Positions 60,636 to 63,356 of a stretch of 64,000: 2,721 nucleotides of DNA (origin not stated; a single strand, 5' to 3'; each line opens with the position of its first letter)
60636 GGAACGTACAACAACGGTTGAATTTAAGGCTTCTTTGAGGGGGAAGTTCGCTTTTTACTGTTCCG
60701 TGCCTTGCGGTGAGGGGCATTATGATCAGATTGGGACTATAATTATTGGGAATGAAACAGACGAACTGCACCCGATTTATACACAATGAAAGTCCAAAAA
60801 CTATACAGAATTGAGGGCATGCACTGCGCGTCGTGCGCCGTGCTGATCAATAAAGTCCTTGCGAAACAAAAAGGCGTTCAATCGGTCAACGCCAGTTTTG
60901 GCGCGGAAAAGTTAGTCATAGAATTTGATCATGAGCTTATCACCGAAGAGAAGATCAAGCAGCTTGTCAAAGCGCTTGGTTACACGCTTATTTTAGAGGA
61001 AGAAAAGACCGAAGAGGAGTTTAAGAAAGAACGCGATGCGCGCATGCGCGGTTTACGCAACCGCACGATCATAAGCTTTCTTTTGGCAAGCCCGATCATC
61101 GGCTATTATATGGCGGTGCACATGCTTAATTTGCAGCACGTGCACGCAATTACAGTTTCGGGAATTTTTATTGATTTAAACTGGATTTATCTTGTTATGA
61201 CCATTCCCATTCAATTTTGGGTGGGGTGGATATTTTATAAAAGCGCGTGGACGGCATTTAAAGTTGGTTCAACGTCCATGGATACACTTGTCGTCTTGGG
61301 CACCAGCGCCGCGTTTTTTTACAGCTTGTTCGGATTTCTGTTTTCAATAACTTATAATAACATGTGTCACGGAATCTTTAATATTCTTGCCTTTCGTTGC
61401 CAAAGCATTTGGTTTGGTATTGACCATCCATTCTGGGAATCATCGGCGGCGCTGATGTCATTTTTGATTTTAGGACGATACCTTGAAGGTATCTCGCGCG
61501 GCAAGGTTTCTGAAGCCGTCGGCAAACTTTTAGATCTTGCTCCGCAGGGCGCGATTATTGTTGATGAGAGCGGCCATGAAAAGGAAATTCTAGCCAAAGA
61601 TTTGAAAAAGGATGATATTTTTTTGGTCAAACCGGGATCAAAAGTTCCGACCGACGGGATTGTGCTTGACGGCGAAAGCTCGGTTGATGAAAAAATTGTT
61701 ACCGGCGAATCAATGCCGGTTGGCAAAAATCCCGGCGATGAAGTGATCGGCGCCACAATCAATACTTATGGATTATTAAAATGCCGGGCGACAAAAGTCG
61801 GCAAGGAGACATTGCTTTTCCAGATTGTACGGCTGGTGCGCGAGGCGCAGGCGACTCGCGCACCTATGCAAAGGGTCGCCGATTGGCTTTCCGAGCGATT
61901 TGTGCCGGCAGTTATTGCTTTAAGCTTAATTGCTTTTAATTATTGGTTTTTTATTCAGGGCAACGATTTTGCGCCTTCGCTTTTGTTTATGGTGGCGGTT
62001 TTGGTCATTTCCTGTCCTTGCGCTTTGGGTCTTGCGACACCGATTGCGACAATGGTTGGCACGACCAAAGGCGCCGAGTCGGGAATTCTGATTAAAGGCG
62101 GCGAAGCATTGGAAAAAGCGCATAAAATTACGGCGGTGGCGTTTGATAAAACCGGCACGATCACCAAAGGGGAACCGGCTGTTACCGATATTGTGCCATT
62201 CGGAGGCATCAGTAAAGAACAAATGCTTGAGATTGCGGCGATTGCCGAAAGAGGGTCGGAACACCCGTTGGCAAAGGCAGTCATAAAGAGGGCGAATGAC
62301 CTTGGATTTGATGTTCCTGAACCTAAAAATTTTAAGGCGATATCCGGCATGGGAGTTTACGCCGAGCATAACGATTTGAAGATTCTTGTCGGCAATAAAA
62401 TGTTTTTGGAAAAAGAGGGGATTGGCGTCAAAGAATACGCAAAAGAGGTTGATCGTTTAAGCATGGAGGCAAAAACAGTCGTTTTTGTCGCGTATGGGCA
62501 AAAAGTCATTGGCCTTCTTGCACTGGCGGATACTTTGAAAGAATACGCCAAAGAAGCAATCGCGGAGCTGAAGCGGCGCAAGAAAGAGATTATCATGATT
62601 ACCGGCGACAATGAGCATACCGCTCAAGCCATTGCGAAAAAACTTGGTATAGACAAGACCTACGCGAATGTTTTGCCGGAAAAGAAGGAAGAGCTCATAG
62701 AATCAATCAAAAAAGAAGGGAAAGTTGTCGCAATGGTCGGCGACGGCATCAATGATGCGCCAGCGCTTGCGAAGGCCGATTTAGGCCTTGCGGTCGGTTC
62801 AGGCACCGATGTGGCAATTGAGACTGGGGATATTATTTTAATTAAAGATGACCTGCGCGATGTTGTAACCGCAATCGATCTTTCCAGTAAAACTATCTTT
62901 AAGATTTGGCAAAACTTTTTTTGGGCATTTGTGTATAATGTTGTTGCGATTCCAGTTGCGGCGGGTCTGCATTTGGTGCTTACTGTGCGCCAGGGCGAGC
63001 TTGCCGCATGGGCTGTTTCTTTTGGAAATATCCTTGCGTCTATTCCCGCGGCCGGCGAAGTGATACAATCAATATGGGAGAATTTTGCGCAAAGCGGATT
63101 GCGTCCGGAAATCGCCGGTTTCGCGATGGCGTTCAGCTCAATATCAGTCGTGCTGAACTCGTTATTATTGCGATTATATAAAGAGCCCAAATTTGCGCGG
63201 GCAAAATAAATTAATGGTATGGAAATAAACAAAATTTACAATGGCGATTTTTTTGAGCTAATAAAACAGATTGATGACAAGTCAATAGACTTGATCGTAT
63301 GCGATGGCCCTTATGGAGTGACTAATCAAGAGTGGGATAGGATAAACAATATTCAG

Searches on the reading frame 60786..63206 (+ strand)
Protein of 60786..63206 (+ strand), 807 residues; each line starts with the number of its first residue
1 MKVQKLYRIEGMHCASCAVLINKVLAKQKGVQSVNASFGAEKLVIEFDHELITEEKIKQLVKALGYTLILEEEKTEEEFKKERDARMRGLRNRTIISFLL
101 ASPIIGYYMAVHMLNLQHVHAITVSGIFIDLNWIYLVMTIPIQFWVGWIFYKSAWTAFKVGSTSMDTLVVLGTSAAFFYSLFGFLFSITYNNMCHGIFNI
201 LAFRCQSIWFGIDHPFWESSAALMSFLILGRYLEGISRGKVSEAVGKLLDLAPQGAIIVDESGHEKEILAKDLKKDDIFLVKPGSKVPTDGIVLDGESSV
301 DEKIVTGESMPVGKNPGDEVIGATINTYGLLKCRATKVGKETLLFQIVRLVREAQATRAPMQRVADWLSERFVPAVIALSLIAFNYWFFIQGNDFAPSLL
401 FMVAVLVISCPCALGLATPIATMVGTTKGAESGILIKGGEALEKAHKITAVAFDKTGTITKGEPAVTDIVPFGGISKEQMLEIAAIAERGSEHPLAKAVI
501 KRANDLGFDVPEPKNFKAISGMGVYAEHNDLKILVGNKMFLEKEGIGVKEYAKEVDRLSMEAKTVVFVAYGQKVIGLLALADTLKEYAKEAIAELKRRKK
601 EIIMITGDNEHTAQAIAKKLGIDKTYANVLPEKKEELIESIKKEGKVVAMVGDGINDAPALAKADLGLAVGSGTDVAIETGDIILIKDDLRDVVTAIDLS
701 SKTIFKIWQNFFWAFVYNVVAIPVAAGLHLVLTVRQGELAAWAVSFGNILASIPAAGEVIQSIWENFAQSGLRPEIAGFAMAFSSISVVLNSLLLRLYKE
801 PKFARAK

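Call 53: search_protein_families(library=pfam, proteins=[window:60786-63206:+], max_evalue=0.0001)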
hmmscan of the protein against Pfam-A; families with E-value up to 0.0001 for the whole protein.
window:60786-63206:+ (807 aa): 4 families
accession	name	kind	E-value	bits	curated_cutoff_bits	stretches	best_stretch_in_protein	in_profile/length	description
PF00122.25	E1-E2_ATPase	-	3.3e-54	183.6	28.1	1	258-431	9-180/181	E1-E2 ATPase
PF00702.32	Hydrolase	-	3.4e-40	138.9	26.4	1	448-665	1-191/191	haloacid dehalogenase-like hydrolase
PF00403.32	HMA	-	2.3e-14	53.9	24.8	1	7-67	2-62/62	Heavy-metal-associated domain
PF08282.18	Hydrolase_3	-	1e-05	25.9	20.9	0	636-685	194-243/255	haloacid dehalogenase-like hydrolase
